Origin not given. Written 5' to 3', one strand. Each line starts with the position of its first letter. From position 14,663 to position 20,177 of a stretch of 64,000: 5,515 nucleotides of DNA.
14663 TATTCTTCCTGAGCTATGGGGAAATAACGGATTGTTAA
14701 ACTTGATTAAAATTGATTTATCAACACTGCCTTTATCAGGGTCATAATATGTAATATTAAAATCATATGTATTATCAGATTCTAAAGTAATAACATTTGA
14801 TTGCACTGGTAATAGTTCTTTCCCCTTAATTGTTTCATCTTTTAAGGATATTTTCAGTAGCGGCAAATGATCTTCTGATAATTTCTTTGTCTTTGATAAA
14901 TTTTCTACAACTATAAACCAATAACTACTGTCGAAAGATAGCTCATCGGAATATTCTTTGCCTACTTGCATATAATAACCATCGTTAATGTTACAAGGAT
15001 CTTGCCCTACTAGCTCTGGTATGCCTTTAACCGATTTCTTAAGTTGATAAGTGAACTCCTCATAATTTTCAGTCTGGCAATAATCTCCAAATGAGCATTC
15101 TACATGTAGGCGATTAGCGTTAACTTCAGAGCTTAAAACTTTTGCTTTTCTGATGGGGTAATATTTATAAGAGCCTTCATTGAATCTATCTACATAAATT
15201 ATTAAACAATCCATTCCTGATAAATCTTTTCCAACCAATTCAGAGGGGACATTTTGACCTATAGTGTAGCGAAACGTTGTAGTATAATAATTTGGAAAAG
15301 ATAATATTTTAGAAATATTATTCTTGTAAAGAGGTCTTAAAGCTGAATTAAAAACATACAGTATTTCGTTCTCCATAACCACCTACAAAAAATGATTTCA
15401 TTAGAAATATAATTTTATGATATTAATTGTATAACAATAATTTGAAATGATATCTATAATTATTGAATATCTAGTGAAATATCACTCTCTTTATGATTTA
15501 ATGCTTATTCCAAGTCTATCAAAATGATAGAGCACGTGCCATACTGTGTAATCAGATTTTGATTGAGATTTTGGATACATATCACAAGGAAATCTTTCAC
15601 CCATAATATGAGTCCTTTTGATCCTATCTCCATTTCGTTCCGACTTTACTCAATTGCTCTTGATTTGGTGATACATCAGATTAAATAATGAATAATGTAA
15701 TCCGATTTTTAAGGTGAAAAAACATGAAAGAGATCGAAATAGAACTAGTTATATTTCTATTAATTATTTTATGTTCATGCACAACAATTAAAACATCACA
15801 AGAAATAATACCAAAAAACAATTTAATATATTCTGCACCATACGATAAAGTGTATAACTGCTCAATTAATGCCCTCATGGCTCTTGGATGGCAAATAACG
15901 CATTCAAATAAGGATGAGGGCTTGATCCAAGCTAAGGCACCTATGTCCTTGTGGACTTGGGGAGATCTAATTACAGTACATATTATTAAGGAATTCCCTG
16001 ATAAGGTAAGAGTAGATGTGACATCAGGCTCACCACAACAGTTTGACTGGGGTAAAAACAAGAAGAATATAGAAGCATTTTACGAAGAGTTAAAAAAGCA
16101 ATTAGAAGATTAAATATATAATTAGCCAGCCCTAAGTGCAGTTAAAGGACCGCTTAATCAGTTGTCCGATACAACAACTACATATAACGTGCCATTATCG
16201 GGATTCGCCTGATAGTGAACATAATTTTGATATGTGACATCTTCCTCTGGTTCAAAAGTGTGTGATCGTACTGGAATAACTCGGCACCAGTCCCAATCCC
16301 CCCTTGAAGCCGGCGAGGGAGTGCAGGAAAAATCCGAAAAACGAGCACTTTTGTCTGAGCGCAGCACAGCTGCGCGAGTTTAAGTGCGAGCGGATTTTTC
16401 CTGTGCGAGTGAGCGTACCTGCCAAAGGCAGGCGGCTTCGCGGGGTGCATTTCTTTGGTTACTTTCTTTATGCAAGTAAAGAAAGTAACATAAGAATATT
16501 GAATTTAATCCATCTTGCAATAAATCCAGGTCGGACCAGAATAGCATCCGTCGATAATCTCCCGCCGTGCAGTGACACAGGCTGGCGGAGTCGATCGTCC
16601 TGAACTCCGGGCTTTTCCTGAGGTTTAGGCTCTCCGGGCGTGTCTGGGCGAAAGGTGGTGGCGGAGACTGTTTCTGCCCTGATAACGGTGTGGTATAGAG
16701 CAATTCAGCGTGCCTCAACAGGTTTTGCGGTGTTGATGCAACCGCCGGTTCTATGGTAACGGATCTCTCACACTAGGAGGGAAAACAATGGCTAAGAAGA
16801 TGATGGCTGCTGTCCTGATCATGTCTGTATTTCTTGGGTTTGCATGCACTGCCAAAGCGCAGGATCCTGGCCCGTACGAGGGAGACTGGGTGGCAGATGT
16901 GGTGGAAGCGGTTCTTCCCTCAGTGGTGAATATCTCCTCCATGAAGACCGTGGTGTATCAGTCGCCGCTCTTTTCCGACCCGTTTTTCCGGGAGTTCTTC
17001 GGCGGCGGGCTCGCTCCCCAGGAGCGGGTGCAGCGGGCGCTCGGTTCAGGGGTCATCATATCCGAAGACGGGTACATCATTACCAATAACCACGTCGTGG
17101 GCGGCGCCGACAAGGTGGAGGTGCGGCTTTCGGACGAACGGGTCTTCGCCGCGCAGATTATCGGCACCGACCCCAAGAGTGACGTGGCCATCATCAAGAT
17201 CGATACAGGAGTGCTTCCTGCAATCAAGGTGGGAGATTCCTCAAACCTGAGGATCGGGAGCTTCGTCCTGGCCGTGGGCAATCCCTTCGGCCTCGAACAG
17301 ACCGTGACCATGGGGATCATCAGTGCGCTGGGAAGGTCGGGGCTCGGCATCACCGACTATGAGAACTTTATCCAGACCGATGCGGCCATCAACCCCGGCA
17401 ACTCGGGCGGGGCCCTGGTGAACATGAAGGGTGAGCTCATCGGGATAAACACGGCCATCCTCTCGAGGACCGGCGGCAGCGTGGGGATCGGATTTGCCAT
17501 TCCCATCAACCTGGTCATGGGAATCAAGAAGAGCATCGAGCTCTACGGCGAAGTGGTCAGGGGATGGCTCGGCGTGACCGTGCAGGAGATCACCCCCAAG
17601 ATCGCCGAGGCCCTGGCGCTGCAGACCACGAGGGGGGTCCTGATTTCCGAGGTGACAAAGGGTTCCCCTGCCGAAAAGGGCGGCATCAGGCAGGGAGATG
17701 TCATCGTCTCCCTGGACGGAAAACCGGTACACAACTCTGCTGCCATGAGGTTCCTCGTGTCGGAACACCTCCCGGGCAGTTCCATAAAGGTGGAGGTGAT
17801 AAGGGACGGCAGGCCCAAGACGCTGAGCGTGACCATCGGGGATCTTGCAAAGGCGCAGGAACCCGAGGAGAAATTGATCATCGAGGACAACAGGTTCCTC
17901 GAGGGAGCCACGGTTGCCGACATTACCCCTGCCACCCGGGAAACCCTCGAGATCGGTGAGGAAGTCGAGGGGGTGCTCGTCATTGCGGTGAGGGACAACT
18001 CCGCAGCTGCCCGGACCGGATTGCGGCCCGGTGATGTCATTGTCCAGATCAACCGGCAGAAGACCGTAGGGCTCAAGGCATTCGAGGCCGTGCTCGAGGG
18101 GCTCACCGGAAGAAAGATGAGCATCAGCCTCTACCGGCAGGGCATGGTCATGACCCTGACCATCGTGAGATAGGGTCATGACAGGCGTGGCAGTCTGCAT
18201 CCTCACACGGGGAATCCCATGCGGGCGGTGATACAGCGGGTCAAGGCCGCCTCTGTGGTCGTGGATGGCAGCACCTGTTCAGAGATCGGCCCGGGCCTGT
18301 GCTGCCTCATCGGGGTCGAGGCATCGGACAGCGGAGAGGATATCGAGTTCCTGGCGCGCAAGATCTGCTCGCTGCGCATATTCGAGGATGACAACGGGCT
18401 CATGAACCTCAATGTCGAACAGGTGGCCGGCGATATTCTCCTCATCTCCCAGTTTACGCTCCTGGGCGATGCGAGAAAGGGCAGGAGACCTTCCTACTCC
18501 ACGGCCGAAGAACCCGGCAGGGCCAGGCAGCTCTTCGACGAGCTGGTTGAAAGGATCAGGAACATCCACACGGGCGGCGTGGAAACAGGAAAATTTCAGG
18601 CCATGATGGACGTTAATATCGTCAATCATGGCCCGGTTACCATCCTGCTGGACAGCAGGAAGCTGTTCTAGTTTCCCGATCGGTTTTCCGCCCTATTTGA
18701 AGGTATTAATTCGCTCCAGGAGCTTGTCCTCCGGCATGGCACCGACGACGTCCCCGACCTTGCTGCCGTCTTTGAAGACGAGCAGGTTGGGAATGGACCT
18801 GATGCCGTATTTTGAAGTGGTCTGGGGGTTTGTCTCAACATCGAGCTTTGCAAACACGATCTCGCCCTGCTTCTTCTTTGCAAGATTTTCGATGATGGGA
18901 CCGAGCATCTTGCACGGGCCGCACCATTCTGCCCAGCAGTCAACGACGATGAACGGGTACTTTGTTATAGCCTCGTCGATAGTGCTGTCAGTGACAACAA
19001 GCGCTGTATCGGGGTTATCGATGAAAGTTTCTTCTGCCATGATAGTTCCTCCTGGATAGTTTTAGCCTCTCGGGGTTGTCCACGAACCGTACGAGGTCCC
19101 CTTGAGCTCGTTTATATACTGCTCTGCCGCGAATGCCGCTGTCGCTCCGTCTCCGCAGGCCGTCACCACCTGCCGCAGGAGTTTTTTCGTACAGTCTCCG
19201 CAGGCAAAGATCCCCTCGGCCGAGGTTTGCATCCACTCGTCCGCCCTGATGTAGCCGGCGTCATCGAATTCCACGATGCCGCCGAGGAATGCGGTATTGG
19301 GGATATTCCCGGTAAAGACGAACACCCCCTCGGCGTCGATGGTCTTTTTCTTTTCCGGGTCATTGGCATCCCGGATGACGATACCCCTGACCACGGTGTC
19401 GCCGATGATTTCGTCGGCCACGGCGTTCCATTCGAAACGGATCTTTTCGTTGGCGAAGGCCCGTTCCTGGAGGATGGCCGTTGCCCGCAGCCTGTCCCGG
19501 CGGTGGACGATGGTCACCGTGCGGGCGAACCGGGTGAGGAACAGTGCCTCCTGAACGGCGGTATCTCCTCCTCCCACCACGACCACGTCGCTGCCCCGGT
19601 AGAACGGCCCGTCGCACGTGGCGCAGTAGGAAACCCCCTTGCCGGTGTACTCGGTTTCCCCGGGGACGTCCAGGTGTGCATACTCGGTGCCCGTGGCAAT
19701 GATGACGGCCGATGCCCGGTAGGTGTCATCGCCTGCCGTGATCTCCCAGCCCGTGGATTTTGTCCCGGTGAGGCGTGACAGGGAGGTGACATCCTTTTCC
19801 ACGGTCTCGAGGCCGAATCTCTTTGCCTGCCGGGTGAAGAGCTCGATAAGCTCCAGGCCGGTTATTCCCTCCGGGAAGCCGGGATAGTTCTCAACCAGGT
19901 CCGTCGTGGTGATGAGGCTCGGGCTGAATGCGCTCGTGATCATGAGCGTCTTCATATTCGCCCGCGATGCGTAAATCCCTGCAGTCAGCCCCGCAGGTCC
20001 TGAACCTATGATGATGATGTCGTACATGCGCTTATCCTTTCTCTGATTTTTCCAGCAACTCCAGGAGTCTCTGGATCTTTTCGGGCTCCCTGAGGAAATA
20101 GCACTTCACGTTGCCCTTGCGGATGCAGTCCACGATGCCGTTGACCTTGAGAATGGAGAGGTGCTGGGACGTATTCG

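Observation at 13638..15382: Two-gene operon in the cassette: unknown soluble domain with C-terminal double-TM anchor, followed by an unknown 255-aa basic protein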

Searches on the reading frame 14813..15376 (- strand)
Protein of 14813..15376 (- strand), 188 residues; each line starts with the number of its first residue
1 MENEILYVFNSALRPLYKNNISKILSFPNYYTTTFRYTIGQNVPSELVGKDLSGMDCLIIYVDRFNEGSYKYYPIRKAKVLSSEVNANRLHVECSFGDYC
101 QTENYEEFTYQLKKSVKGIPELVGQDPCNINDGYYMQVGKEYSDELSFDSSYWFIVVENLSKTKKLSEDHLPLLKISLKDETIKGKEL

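Call 67: predict_structure(alignment_id=A5)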
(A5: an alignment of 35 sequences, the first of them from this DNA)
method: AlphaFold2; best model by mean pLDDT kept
length: 188 residues; sequences in the alignment: 35
mean_pLDDT: 94.5   pTM: 0.89
mean pLDDT of the five models: 94.5, 93.9, 92.9, 92.0, 91.9
residues with pLDDT >= 90: 156; 70-90: 31; 50-70: 1; < 50: 0
segments of 3 or more residues with pLDDT < 50: none
pLDDT, mean of each block of 10 residues (from residue 1): 91 88 95 97 97 98 97 98 98 98 96 96 96 97 92 96 91 85 85
secondary structure, 60 per line:
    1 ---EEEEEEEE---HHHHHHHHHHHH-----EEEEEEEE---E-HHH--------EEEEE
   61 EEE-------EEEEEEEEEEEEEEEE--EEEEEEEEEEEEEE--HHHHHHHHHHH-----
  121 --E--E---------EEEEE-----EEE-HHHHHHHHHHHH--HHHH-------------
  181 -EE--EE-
elements in order: E4-11 H15-26 E32-39 E56-63 E71-86 E89-102 H105-115 E136-140 E146-148 H150-161 H164-167

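Call 77: search_solved_structures(query=A5, max_evalue=10, show_alignments=2)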
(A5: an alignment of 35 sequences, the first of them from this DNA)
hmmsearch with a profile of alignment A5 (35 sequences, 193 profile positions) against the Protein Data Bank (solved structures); distinct sequences matched with E-value up to 10: 0.

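Call 78: search_protein_families(library=pfam, alignment_id=A5, max_evalue=1)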
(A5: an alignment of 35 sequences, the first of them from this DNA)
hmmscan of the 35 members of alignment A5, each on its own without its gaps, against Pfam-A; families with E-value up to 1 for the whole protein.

A. member 1, seq(188 aa): 0 families

B. families by the number of members that match (of 35 scanned): 15 families
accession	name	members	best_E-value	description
PF00945.23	Rhabdo_ncap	1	0.0058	Rhabdovirus nucleocapsid protein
PF11722.13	zf-TRM13_CCCH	1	0.049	CCCH zinc finger in TRM13 protein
PF11616.13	EZH2_WD-Binding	1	0.068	WD repeat binding protein EZH2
PF20448.3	DUF6705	1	0.091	Family of unknown function (DUF6705)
PF16262.11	DUF4916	1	0.099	Domain of unknown function (DUF4916)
PF07168.17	Ureide_permease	1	0.11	Ureide permease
PF23252.1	KH_PARP14_5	1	0.11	PARP14, fifth type I KH domain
PF19212.5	CoV_NSP2_C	1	0.11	Coronavirus replicase NSP2, C-terminal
PF07447.17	Matrix_Filo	1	0.11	Matrix protein VP40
PF23657.1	DUF7151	1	0.12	Domain of unknown function (DUF7151)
PF15501.11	MDM1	1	0.12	Nuclear protein MDM1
PF23214.1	SH3_CYT4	1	0.15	Mitochondrial protein cyt-4 SH3 domain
PF17473.7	DUF5426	1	0.16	Family of unknown function (DUF5426)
PF08434.16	CLCA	1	0.2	Calcium-activated chloride channel N terminal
PF18093.7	Trm5_N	1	0.22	tRNA methyltransferase 5 N-terminal domain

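Call 84: fold_search(model_id=the predicted structure, library=pdb)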
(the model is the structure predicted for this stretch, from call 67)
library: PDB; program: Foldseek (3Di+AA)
matches with E <= 10: 555; with E <= 0.001: 0
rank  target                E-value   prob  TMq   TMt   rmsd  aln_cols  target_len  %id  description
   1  7cr9_A                7.6e-03  0.85  0.31  0.29   9.7       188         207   11  Crystal structure of the N-terminal fragment (residue 1-206) of LonA protease from Meiothermus taiwanensis (released 2021-05-26)
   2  7cra                  8.0e-03  0.97  0.31  0.28   6.3       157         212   10  Crystal structure of the N-terminal fragment (residue 1-291) of LonA protease from Meiothermus taiwanensis (released 2021-05-26)
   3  7cr9_B                1.0e-02  0.84  0.31  0.29   9.5       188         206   12  Crystal structure of the N-terminal fragment (residue 1-206) of LonA protease from Meiothermus taiwanensis (released 2021-05-26)
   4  9hpi_C                2.0e-02  0.87  0.34  0.20  14.5       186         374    9  Cryo-EM structure of DDB1dB-CRBN-MRT-0031619, conformation 1 (released 2025-12-03)
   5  9jwa_B                2.4e-02  0.90  0.31  0.30   7.0       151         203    8  Crystal Structure of Lon Bound to a Substrate. (released 2025-03-12)
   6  8rq9_C                3.2e-02  0.69  0.31  0.21  10.3       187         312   10  Crystal structure of PROTAC CFT-1297 in complex with CRBN-midi and BRD4(BD2) (released 2024-09-25)
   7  1zbo_A                4.3e-02  0.80  0.31  0.30   6.1       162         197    9  X-Ray Crystal Structure of Protein BPP1347 from Bordetella parapertussis. Northeast Structural Genomics Consortium Tar (released 2005-04-19)
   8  6xk9_Z                4.5e-02  0.91  0.32  0.18   6.1       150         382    9  Cereblon in complex with DDB1, CC-90009, and GSPT1 (released 2020-12-02)
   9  8rqc_D                4.8e-02  0.35  0.26  0.17  11.7       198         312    9  Crystal structure of CRBN-midi in complex with mezigdomide and IKZF1 ZF2 (released 2024-09-25)
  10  6ihg                  5.4e-02  0.35  0.28  0.28  11.2       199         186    9  N terminal domain of Mycobacterium avium complex Lon protease (released 2019-08-07)
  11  7ypk_A                5.7e-02  0.51  0.30  0.10   8.8       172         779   12  Close-ring hexamer of the substrate-bound Lon protease with an S678A mutation (released 2023-10-25)
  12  9jwa_D                6.1e-02  0.84  0.32  0.31   6.7       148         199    8  Crystal Structure of Lon Bound to a Substrate. (released 2025-03-12)
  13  3m65_A                6.1e-02  0.44  0.29  0.28   9.6       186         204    8  Crystal structure of Bacillus subtilis Lon N-terminal domain (released 2010-06-30)
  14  8tnr_B                7.2e-02  0.60  0.26  0.14   6.2       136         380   10  Cryo-EM structure of DDB1dB:CRBN:PT-179:SD40, conformation 2 (released 2024-03-13)
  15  9hpj_C                7.6e-02  0.66  0.28  0.17   6.8       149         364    7  Cryo-EM structure of DDB1dB-CRBN-MRT-0031619, conformation 2 (released 2025-12-03)
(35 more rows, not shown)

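Call 100: find_homologous_proteins(query=A5, max_evalue=0.001)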
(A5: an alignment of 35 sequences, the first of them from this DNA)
Query A5 (35 sequences) (188 aa, profile of the alignment): 3 proteins with E <= 0.001 among 4462 candidates.
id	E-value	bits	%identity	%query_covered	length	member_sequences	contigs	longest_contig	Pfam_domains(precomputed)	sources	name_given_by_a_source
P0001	2.1e-54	202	100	100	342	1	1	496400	-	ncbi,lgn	-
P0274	5.6e-41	158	34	87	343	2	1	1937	-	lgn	-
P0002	2.7e-31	127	53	73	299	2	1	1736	-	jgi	jgi:hypothetical protein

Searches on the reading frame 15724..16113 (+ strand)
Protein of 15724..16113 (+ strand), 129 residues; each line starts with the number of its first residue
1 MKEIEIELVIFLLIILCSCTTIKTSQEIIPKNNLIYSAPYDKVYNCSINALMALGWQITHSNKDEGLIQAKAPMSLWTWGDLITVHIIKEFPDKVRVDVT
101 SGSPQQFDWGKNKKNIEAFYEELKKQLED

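Call 3: search_protein_families(library=pfam, proteins=[window:15724-16113:+], max_evalue=1)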
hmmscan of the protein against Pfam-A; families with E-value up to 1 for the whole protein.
window:15724-16113:+ (129 aa): 2 families
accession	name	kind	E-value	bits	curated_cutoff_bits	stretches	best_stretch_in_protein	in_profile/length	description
PF07386.16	DUF1499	-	0.078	13.8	22.6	1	60-123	53-114/114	Protein of unknown function (DUF1499)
PF08290.16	Hep_core_N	-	0.21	12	25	1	12-25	7-20/27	Hepatitis core protein, putative zinc finger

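Call 4: search_protein_families(library=ncbifam, proteins=[window:15724-16113:+], max_evalue=1)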
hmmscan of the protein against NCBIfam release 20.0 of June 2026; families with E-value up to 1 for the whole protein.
window:15724-16113:+ (129 aa): 1 family
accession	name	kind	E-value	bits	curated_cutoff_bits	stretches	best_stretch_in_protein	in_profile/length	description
NF008674.1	PRK11679.1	equivalog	0.055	12.4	371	1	33-71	242-280/345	outer membrane protein assembly factor BamC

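Call 5: search_protein_families(library=padloc, proteins=[window:15724-16113:+], max_evalue=1)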
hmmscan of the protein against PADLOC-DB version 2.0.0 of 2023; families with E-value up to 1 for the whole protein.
window:15724-16113:+ (129 aa): 0 families

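Call 6: search_protein_families(library=phrogs, proteins=[window:15724-16113:+], max_evalue=1)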
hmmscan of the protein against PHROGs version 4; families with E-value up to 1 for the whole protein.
window:15724-16113:+ (129 aa): 1 family
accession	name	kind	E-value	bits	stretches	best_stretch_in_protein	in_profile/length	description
phrog_19323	-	unknown function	0.25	12.3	1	34-87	10-63/137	-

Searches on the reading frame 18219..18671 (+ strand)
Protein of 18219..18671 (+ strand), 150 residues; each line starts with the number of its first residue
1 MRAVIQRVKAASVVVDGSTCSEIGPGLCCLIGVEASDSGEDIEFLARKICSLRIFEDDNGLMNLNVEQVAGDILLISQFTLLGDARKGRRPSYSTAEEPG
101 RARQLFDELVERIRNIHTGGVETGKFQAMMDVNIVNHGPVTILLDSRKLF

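Call 90: search_protein_families(library=pfam, proteins=[window:18219-18671:+], max_evalue=0.0001)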
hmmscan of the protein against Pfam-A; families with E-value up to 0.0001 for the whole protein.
window:18219-18671:+ (150 aa): 1 family
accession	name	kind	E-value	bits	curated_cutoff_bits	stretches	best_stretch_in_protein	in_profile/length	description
PF02580.21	Tyr_Deacylase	-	2e-54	184.3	25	1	2-145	1-144/144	D-Tyr-tRNA(Tyr) deacylase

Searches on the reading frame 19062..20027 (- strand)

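Call 90: search_protein_families(library=pfam, proteins=[window:19062-20027:-], max_evalue=0.0001)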
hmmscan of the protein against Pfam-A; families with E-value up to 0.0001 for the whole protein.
window:19062-20027:- (321 aa): 9 families
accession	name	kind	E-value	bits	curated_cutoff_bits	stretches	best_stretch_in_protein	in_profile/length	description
PF07992.20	Pyr_redox_2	-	1.3e-51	176.2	26.1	1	2-294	1-291/291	Pyridine nucleotide-disulphide oxidoreductase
PF13738.12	Pyr_redox_3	-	8.8e-22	78.1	30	1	56-277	79-305/305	Pyridine nucleotide-disulphide oxidoreductase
PF00070.33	Pyr_redox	-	5.4e-16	59.3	22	1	148-219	2-80/82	Pyridine nucleotide-disulphide oxidoreductase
PF00890.30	FAD_binding_2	-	1.2e-10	41.6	20.4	1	3-35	1-33/414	FAD binding domain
PF01266.30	DAO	-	6.5e-07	29.6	27.9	0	3-33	1-31/353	FAD dependent oxidoreductase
PF12831.13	FAD_oxidored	-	7.8e-07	29.2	27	0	3-31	1-29/416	FAD dependent oxidoreductase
PF01134.28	GIDA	-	1.9e-06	27.7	22.1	0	3-33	1-31/391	Glucose inhibited division protein A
PF01946.23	Thi4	-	5.5e-06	26.2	26.2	0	3-36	19-53/235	Thi4 family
PF03486.20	HI0933_like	-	7e-06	26.1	50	0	3-31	2-30/244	HI0933-like protein Rossmann domain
